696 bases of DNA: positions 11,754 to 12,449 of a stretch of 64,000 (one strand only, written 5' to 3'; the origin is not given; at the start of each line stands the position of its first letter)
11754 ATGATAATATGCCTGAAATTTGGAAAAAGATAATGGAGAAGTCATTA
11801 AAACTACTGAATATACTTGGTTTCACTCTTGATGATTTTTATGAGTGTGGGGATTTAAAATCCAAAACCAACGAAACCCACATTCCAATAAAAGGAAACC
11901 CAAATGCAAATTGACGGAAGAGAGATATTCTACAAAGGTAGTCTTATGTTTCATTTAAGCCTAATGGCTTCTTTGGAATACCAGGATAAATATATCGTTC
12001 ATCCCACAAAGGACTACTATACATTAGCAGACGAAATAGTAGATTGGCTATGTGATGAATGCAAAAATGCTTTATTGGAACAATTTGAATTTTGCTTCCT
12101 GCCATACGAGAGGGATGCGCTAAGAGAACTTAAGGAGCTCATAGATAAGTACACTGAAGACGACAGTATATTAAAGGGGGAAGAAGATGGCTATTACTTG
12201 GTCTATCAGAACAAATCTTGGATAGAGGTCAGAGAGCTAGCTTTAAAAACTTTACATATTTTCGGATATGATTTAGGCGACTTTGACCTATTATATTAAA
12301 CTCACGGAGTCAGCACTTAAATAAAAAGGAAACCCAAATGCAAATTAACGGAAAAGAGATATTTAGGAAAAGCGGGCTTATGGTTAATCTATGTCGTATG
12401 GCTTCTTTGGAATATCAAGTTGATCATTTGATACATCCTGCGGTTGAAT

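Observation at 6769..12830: tRNA-Lys-adjacent AT-rich island: 13 small same-strand ORFs, multiple paralog families, no toxin, integrase or secretion gene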

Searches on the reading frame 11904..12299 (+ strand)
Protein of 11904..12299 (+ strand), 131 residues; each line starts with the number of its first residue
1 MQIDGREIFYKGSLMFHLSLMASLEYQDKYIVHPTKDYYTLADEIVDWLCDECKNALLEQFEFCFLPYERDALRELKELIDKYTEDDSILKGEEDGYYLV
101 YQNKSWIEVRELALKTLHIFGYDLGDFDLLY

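Call 5: search_protein_families(library=pfam, proteins=[window:11904-12299:+], max_evalue=1)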
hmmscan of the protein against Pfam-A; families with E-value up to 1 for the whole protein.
window:11904-12299:+ (131 aa): 1 family
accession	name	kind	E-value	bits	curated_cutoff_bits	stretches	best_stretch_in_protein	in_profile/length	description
PF18892.5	DUF5651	-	0.008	16.5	27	1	35-55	3-23/53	Family of unknown function (DUF5651)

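Call 8: search_protein_families(library=ncbifam, proteins=[window:11904-12299:+], max_evalue=1)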
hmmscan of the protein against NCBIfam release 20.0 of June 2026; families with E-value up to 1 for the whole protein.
window:11904-12299:+ (131 aa): 1 family
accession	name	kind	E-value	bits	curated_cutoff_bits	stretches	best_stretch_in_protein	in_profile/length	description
NF047838.1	SCO4402_fam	subfamily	0.0033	17.6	50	1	15-118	11-116/119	SCO4402 family protein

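Call 13: find_encoding_contigs(protein=window:11904-12299:+, flank=10000, max_places=10)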
Protein window:11904-12299:+ (131 aa): 1 contig read that carries it; 1 place shown.
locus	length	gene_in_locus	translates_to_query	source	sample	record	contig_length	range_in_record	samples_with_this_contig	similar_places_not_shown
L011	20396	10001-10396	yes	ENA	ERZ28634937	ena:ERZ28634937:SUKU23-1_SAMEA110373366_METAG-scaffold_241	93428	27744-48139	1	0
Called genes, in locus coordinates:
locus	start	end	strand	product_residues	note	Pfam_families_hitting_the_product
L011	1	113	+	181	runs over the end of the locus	-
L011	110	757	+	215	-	-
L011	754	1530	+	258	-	PF00005:ABC_tran, PF13304:AAA_21, PF02463:SMC_N (weak)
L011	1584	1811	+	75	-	-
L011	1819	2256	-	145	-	PF03703:bPH_2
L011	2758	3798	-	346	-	PF00793:DAHP_synth_1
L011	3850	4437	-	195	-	PF01464:SLT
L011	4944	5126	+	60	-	-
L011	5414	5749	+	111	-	-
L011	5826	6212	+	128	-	PF15592:Imm41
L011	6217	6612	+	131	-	PF15592:Imm41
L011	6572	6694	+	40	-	-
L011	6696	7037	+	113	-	-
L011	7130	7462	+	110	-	-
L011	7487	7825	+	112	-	-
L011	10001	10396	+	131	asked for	-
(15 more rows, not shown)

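Call 26: find_homologous_proteins(query=window:11904-12299:+, max_evalue=0.001)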
Query window:11904-12299:+ (131 aa): 648 proteins with E <= 0.001 among 658 candidates; the best 120 are listed.
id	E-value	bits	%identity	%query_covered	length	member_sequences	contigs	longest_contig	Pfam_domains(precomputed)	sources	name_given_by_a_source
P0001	4.6e-79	281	96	100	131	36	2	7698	-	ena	-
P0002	8.1e-79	280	96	100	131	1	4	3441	-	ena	-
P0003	9.5e-78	277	96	98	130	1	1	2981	-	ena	-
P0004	1.0e-77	277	95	100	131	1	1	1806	-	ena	-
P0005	2.7e-75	269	92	100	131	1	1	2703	-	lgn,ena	-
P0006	9.8e-75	267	92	99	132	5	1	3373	-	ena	-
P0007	5.2e-74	265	92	98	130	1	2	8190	-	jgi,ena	-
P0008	1.2e-73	264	94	98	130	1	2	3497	-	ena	-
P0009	1.7e-73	263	91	100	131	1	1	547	-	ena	-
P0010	1.3e-72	260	93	98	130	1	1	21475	-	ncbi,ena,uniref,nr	ncbi:phytanoyl-CoA dioxygenase [uncultured Campylobacter sp.]|uniref:phytanoyl-CoA dioxygenase n=1 T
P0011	2.0e-72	260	93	98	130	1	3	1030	-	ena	-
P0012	4.9e-72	258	90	100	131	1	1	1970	-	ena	-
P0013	2.3e-70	253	89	98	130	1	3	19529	-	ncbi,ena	-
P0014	2.4e-70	253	89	98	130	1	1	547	-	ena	-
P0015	3.5e-70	252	90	98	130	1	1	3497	-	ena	-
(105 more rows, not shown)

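Call 28: search_protein_families(library=padloc, proteins=[window:11904-12299:+], max_evalue=0.1)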
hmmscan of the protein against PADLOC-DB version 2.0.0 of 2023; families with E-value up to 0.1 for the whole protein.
window:11904-12299:+ (131 aa): 0 families

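Call 29: search_protein_families(library=phrogs, proteins=[window:11904-12299:+], max_evalue=0.1)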
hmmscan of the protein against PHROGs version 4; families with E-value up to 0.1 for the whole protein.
window:11904-12299:+ (131 aa): 1 family
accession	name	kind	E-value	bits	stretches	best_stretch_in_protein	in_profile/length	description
phrog_28654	-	unknown function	0.034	15.6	0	32-60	30-58/62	-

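Call 32: search_protein_families(library=ncbifam, alignment_id=A2, max_evalue=1)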
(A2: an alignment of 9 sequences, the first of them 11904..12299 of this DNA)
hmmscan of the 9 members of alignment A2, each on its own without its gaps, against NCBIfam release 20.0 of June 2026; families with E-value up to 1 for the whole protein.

A. member 1, window:11904-12299:+ (131 aa): 1 family
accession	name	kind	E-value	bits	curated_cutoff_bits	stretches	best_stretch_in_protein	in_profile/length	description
NF047838.1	SCO4402_fam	subfamily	0.0033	17.6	50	1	15-118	11-116/119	SCO4402 family protein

B. families by the number of members that match (of 9 scanned): 4 families
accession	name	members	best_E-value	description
NF047838.1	SCO4402_fam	1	0.0033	SCO4402 family protein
NF047405.1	SensHisKinSapS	1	0.016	two-component system sensor histidine kinase SapS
NF047333.1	Chlam_inc_CT214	1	0.071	CT214 family putative inclusion membrane protein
TIGR01589.1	A_thal_3526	1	0.12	TIGR01589 domain-containing protein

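Call 35: find_related_loci(query=A3, collection=genome_contigs, flank=10000)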
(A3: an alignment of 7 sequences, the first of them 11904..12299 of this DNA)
Query A3 (131 aa) in genome_contigs; peptide patterns used: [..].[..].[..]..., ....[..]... (x = any residue, [..] = any of these).
170 stretches matched a pattern; 87 encode a relative of the query (tblastn E <= 1e-3); the best 80 are kept; 76 distinct loci.
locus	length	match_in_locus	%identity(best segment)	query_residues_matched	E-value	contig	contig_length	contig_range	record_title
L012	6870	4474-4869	95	1-131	1e-79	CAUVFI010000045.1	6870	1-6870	MAG TPA_asm: uncultured Campylobacter sp. isolate SRR23388439_bin.24_MetaWRAP_v1.3_MAG genome assembly, contig: ERZ21659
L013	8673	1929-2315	91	1-129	3e-76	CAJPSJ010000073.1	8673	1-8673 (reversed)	MAG: uncultured Campylobacter sp. isolate SRR9217463-mag-bin.3 genome assembly, contig: SRR9217463-mag-bin.3_887, whole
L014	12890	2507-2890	93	1-128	7e-76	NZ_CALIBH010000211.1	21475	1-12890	MAG: uncultured Campylobacter sp. isolate ERR589647_bin.85_CONCOCT_v1.1_MAG ERZ773096.1022, whole genome shotgun sequenc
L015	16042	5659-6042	88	1-128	5e-73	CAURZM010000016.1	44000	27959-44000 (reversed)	MAG TPA_asm: uncultured Campylobacter sp. isolate ERR9969211_bin.33_MetaWRAP_v1.3_MAG genome assembly, contig: ERZ216159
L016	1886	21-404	88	1-128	4e-74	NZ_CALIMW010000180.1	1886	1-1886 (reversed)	MAG: uncultured Campylobacter sp. isolate ERR589636_bin.45_CONCOCT_v1.1_MAG ERZ773055.14941, whole genome shotgun sequen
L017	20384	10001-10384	87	1-128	3e-71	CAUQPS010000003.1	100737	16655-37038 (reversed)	MAG TPA_asm: uncultured Campylobacter sp. isolate ERR9968763_bin.2_MetaWRAP_v1.3_MAG genome assembly, contig: ERZ2161602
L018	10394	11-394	91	1-128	7e-75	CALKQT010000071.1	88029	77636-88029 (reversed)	MAG TPA_asm: uncultured Campylobacter sp. isolate ERR589656_bin.17_CONCOCT_v1.1_MAG genome assembly, contig: ERZ773093.5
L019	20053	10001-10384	87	1-128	3e-70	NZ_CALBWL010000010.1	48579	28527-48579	MAG: uncultured Campylobacter sp. isolate ERR589653_bin.12_CONCOCT_v1.1_MAG ERZ773052.203, whole genome shotgun sequence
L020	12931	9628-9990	82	1-121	2e-63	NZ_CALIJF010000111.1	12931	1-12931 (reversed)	MAG: uncultured Campylobacter sp. isolate ERR589633_bin.65_CONCOCT_v1.1_MAG ERZ773016.1163, whole genome shotgun sequenc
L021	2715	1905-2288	78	1-128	4e-63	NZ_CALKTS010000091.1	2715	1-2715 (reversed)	MAG: uncultured Campylobacter sp. isolate ERR589607_bin.23_CONCOCT_v1.1_MAG ERZ773095.15920, whole genome shotgun sequen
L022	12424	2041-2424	79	1-128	2e-62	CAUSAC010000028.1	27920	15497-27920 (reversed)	MAG TPA_asm: uncultured Campylobacter sp. isolate ERR9969209_bin.6_MetaWRAP_v1.3_MAG genome assembly, contig: ERZ2161616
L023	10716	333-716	79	1-128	3e-62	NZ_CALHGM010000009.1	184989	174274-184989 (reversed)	MAG: uncultured Campylobacter sp. isolate ERR589643_bin.25_CONCOCT_v1.1_MAG ERZ773100.3, whole genome shotgun sequence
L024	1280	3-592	78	1-129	2e-65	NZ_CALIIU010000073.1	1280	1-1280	MAG: uncultured Campylobacter sp. isolate ERR589606_bin.60_CONCOCT_v1.1_MAG ERZ773004.21996, whole genome shotgun sequen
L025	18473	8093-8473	79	1-129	5e-62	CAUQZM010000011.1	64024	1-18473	MAG TPA_asm: uncultured Campylobacter sp. isolate ERR9968936_bin.21_MetaWRAP_v1.3_MAG genome assembly, contig: ERZ216160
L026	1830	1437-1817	78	1-129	2e-63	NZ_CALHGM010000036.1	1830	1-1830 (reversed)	MAG: uncultured Campylobacter sp. isolate ERR589643_bin.25_CONCOCT_v1.1_MAG ERZ773100.18215, whole genome shotgun sequen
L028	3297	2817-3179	79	1-121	2e-60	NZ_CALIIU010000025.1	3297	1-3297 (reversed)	MAG: uncultured Campylobacter sp. isolate ERR589606_bin.60_CONCOCT_v1.1_MAG ERZ773004.7076, whole genome shotgun sequenc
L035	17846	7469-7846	76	1-128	6e-59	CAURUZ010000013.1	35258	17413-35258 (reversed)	MAG TPA_asm: uncultured Campylobacter sp. isolate ERR9969224_bin.42_MetaWRAP_v1.3_MAG genome assembly, contig: ERZ216157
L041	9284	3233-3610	71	1-128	3e-55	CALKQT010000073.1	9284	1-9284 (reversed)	MAG TPA_asm: uncultured Campylobacter sp. isolate ERR589656_bin.17_CONCOCT_v1.1_MAG genome assembly, contig: ERZ773093.2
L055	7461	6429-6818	69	1-131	6e-52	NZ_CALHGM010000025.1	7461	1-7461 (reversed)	MAG: uncultured Campylobacter sp. isolate ERR589643_bin.25_CONCOCT_v1.1_MAG ERZ773100.2629, whole genome shotgun sequenc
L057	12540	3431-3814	69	1-129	1e-51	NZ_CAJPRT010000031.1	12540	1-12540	MAG: uncultured Campylobacter sp. isolate SRR9217454-mag-bin.4, whole genome shotgun sequence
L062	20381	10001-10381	67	1-128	1e-50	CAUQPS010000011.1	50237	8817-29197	MAG TPA_asm: uncultured Campylobacter sp. isolate ERR9968763_bin.2_MetaWRAP_v1.3_MAG genome assembly, contig: ERZ2161602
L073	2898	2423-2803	66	1-128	2e-47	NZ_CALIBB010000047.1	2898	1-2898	MAG: uncultured Campylobacter sp. isolate ERR589631_bin.76_CONCOCT_v1.1_MAG ERZ773019.11551, whole genome shotgun sequen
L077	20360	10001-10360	66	1-121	1e-45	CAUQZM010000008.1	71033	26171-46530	MAG TPA_asm: uncultured Campylobacter sp. isolate ERR9968936_bin.21_MetaWRAP_v1.3_MAG genome assembly, contig: ERZ216160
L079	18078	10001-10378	73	1-128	4e-57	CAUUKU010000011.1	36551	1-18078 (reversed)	MAG TPA_asm: uncultured Campylobacter sp. isolate SRR17738099_bin.1_MetaWRAP_v1.3_MAG genome assembly, contig: ERZ142116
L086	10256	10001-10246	72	1-82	6e-35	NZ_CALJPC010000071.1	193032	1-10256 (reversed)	MAG: uncultured Campylobacter sp. isolate ERR589370_bin.63_CONCOCT_v1.1_MAG ERZ772796.10, whole genome shotgun sequence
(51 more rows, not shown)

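Call 39: search_protein_families(library=pfam, proteins=[L017:117-2132:+, L017:2403-9155:+, L079:421-8925:+, L086:1304-9301:+, L035:3-1325:+, L026:3-1046:+, L055:4121-4849:+], max_evalue=0.01)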
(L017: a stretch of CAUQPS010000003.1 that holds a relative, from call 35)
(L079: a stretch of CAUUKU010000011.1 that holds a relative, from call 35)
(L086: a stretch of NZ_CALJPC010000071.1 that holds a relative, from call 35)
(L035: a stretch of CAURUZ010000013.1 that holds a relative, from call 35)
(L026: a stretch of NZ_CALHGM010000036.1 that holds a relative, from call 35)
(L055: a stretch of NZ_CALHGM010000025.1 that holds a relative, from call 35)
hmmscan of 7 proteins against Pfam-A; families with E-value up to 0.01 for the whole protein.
L017:117-2132:+ (671 aa): 3 families
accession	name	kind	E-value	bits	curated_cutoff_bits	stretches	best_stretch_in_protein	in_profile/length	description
PF03865.19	ShlB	-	3.3e-75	253.9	22.7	1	314-634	1-311/311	Haemolysin secretion/activation protein ShlB/FhaC/HecB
PF17287.7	POTRA_3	-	1.9e-12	46.9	27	1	252-309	1-56/56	POTRA domain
PF08479.16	POTRA_2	-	9.9e-11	41.8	24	1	190-251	14-76/76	POTRA domain, ShlB-type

L017:2403-9155:+ (2250 aa): 5 families
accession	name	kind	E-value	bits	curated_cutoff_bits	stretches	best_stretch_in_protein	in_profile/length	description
PF05860.19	TPS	-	2.1e-41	143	33.5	1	53-320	2-250/252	TPS secretion domain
PF13332.12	Fil_haemagg_2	-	3.5e-07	30.9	22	2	1098-1273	4-169/170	Hemagglutinin repeat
PF15532.11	Ntox30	-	0.00026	21.6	25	1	2177-2237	24-83/103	Bacterial toxin 30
PF04830.18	DUF637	-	0.00037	20.8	26.6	1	1658-1798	54-168/168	Possible hemagglutinin (DUF637)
PF05594.20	Fil_haemagg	-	0.0014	19.7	21.5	0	510-561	20-71/72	Haemagglutinin repeat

L079:421-8925:+ (2834 aa): 3 families
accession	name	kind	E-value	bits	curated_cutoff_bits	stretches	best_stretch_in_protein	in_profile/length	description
PF05860.19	TPS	-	2.1e-46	159.3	33.5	1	56-323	2-250/252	TPS secretion domain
PF13332.12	Fil_haemagg_2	-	2.2e-41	142.2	22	5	1846-2008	4-169/170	Hemagglutinin repeat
PF05594.20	Fil_haemagg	-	0.003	18.6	21.5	1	504-563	12-71/72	Haemagglutinin repeat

L086:1304-9301:+ (2665 aa): 3 families
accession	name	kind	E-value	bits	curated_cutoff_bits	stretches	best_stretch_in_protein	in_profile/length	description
PF13332.12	Fil_haemagg_2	-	3.8e-43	148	22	5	1843-2005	4-169/170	Hemagglutinin repeat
PF05860.19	TPS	-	1.4e-41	143.6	33.5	1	53-320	2-250/252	TPS secretion domain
PF05594.20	Fil_haemagg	-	0.0003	21.8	21.5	0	1102-1166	11-69/72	Haemagglutinin repeat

L035:3-1325:+ (440 aa): 1 family
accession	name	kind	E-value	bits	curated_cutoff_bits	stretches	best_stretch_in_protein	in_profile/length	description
PF00545.25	Ribonuclease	-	1.8e-05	25.6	24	1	322-411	13-90/98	ribonuclease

L026:3-1046:+ (347 aa): 1 family
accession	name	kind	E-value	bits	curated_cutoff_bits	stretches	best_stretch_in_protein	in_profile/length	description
PF15532.11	Ntox30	-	3.9e-06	27.5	25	1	271-330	24-81/103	Bacterial toxin 30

L055:4121-4849:+ (242 aa): 1 family
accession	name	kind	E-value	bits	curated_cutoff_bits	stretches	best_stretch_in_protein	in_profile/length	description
PF24731.1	DUF7683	-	2.8e-09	37.6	27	1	88-130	12-55/73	Domain of unknown function (DUF7683)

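Call 48: search_solved_structures(query=window:11904-12299:+, max_evalue=10)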
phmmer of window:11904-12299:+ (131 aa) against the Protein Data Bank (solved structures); distinct sequences matched with E-value up to 10: 5.
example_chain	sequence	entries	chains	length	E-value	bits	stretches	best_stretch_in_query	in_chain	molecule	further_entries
4xyd_B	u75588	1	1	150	0.77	13.2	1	5-46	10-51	NorC-like protein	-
6jm9_X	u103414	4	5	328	1.2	12.5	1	44-85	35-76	Histone-lysine N-methyltransferase, H3 lysine-79 specific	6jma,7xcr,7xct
6o96_K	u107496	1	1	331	1.2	12.5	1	44-85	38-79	Histone-lysine N-methyltransferase, H3 lysine-79 specific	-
5drt_A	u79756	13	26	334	1.2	12.5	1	44-85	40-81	Histone-lysine N-methyltransferase, H3 lysine-79 specific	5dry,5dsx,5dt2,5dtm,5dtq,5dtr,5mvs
6to1_A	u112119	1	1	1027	1.4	12.4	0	115-129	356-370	Minor fimbrium subunit Mfa5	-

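Call 62: predict_structure(alignment_id=A2)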
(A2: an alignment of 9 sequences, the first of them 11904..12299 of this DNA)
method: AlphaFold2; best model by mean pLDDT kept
length: 131 residues; sequences in the alignment: 9
mean_pLDDT: 84.2   pTM: 0.81
mean pLDDT of the five models: 84.2, 83.7, 83.6, 82.6, 82.1
residues with pLDDT >= 90: 74; 70-90: 30; 50-70: 21; < 50: 6
segments of 3 or more residues with pLDDT < 50: 1-3
pLDDT, mean of each block of 10 residues (from residue 1): 57 93 88 60 91 95 94 98 93 62 91 97 80 42
secondary structure, 60 per line:
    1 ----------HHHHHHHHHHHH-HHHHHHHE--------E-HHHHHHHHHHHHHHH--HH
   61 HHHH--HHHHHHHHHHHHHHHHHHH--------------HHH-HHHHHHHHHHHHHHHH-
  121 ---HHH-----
elements in order: H11-22 H24-30 H42-56 H59-64 H67-85 H104-119

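Call 64: search_protein_representatives(alignment_id=A2)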
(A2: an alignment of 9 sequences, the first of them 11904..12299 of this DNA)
Query: 9 sequences, 125 profile positions. Proteins with E-value up to 0.001 (for the whole library): 194; up to 1e-10: 32; up to 1e-30: 2. The best 150 are listed.
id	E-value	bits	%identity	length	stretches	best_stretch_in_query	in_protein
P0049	3.3e-54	198.6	-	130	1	1-125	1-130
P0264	4.4e-45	169.1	-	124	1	26-125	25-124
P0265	8.3e-30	119.7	-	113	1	7-123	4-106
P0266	1.2e-26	109.5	-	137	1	10-124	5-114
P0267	1.8e-23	99.2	-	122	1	8-125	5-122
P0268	7.2e-21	90.8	-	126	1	8-125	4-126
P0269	7.5e-20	87.5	-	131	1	7-124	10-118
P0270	1.7e-19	86.4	-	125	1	8-123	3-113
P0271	1.7e-18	83.1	-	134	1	3-123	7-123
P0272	2.4e-17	79.4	-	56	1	72-125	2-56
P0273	1.6e-16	76.8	-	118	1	13-123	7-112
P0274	3.7e-15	72.4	-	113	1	18-123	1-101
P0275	4.1e-15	72.2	-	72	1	1-57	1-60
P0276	1.1e-14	70.8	-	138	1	8-122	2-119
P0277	5.7e-14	68.5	-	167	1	9-123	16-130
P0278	1.4e-13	67.2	-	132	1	8-121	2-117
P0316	7.9e-09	51.9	-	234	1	10-121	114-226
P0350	4.3e-07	46.3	-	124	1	8-121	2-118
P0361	8.4e-07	45.4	-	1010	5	7-115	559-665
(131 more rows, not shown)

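Call 66: fold_search(model_id=the predicted structure, library=pdb)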
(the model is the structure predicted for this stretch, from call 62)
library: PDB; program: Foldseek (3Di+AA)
matches with E <= 10: 77; with E <= 0.001: 0
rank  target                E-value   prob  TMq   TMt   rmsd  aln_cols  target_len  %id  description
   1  5xsd_L                9.3e-01  0.47  0.45  0.47   6.2       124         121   16  XylFII-LytSN complex mutant - D103A (released 2017-08-02)
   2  8gi1_A                2.0e+00  0.33  0.44  0.41   6.2       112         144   14  Homo-octamer of PbuCsx28 protein (released 2023-04-26)
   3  2kk1_MODEL_1_A        2.4e+00  0.21  0.36  0.35   6.5       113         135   14  Solution structure of C-terminal Domain of Tyrosine-protein kinase ABL2 from Homo sapiens, Northeast Structura (released 2009-08-11)
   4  4xek_A                2.7e+00  0.08  0.27  0.26   9.9       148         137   10  Pyk2-FAT domain in complex with leupaxin LD4 motif (released 2015-12-30)
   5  1z23_MODEL_1_A        3.1e+00  0.14  0.36  0.31  10.6       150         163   11  The serine-rich domain from Crk-associated substrate (p130Cas) (released 2005-04-05)
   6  7qce_A                3.3e+00  0.15  0.34  0.26   7.8       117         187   14  Crystal structure of an atypical PHD finger of VIN3 (released 2022-11-16)
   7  6iui_B                3.7e+00  0.20  0.41  0.46   5.3       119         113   13  Crystal structure of GIT1 PBD domain in complex with Paxillin LD4 motif (released 2019-03-06)
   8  7vwa                  3.9e+00  0.06  0.22  0.21  11.3       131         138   10  Helicoverpa armigera pheromone-binding protein PBP1 with Z-9-hexadecenal (released 2022-02-02)
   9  7ezc_B                4.1e+00  0.07  0.29  0.12  12.8       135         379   12  Adenosine A2a receptor mutant-I92N (released 2022-04-13)
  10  6fes_A                4.5e+00  0.16  0.37  0.16   6.5       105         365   15  Crystal structure of novel repeat protein BRIC2 fused to DARPin D12 (released 2018-09-05)
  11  8snb_4Y               4.5e+00  0.10  0.32  0.19   7.2       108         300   13  atomic model of sea urchin sperm doublet microtubule (48-nm periodicity) (released 2023-06-28)
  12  9k8d_B                4.8e+00  0.25  0.38  0.53   5.3       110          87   12  Cryo-EM structure of C3 symmetric interface of designed zinc-induced tetrahedron Cage-t32-Zn1-HEHE-34 (released 2025-10-29)
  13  6iui_A                4.8e+00  0.14  0.38  0.40   6.2       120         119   12  Crystal structure of GIT1 PBD domain in complex with Paxillin LD4 motif (released 2019-03-06)
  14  7bml_B                4.8e+00  0.06  0.27  0.25   8.6       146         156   10  Crystal structure of outer surface protein C (OspC) from Borrelia burgdorferi (released 2021-02-10)
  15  4u9e                  5.0e+00  0.16  0.37  0.49   5.6       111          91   11  Crystal structure of the Zn-directed tetramer of the engineered cyt cb562 variant, A104/57G AB3 (released 2015-01-21)
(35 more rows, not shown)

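Call 67: search_protein_families(library=pfam, alignment_id=A4, max_evalue=0.01)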
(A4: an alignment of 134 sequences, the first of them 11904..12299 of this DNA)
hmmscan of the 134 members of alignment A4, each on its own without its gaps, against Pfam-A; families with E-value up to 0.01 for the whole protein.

A. member 1, window:11904-12299:+ (131 aa): 1 family
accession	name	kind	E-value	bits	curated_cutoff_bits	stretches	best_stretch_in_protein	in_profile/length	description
PF18892.5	DUF5651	-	0.008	16.5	27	0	35-55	3-23/53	Family of unknown function (DUF5651)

B. families by the number of members that match (of 134 scanned): 5 families
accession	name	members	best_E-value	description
PF05561.16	DUF764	1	0.0018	Borrelia burgdorferi protein of unknown function (DUF764)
PF23169.1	HalD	1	0.003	Halogenase D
PF03102.20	NeuB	1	0.0043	NeuB family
PF11379.13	DUF3182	1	0.0043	Protein of unknown function (DUF3182)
PF18892.5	DUF5651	1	0.008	Family of unknown function (DUF5651)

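Call 68: search_protein_families(library=ncbifam, alignment_id=A4, max_evalue=0.01)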
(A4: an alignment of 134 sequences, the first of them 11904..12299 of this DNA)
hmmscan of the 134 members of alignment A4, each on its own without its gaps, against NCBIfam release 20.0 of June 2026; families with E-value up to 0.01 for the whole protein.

A. member 1, window:11904-12299:+ (131 aa): 1 family
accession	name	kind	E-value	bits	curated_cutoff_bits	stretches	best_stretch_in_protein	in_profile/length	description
NF047838.1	SCO4402_fam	subfamily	0.0033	17.6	50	1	15-118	11-116/119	SCO4402 family protein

B. families by the number of members that match (of 134 scanned): 10 families
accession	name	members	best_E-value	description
NF047838.1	SCO4402_fam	12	8.8e-06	SCO4402 family protein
NF033601.2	Sta_opine_CntL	1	0.00047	staphylopine biosynthesis enzyme CntL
NF047678.1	LIC10486_fam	1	0.0015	LIC10486 family protein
NF033193.2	lipo_NDxxF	1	0.003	NDxxF motif lipoprotein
NF008645.0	PRK11638.1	1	0.0032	ECA polysaccharide chain length modulation protein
NF000954.0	PRK00095.2-5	1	0.0045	DNA mismatch repair endonuclease MutL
NF004057.0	PRK05575.1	1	0.0053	precorrin-8X methylmutase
NF005092.1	PRK06522.2-3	1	0.0053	2-dehydropantoate 2-reductase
NF052618.1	slr1658_cyano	1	0.0059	slr1658 family protein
NF050152.1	broader_ApyA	1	0.01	ApyA family aminopyruvatide-related RiPP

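Call 69: find_encoding_contigs(protein=P0266, flank=6000, max_places=4)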
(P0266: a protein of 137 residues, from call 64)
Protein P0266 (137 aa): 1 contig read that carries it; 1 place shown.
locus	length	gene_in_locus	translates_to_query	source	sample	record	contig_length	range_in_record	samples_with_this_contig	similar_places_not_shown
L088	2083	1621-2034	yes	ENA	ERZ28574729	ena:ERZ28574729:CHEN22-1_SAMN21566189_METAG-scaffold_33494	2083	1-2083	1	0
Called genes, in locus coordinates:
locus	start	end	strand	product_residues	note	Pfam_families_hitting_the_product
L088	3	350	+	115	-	?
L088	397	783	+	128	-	PF15532:Ntox30 (faint)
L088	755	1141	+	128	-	-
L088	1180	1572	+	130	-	-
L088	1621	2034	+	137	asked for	-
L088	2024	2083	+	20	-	?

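Call 70: find_encoding_contigs(protein=P0361, flank=6000, max_places=3)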
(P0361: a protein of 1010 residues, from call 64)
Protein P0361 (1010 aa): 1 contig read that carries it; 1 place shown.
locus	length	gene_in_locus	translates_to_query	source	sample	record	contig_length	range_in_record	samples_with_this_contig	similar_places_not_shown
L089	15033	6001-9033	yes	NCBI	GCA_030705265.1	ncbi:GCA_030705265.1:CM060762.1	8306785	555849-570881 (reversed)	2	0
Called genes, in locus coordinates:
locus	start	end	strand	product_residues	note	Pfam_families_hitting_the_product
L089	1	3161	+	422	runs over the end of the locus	PF00089:Trypsin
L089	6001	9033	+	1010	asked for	PF04106:ATG5_UblB (faint), PF04055:Radical_SAM (faint), PF01698:SAM_LFY (faint), PF13690:CheX (faint), PF03693:ParD_antitoxin (faint), PF16577:UBA_5 (faint)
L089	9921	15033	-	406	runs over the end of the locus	PF00089:Trypsin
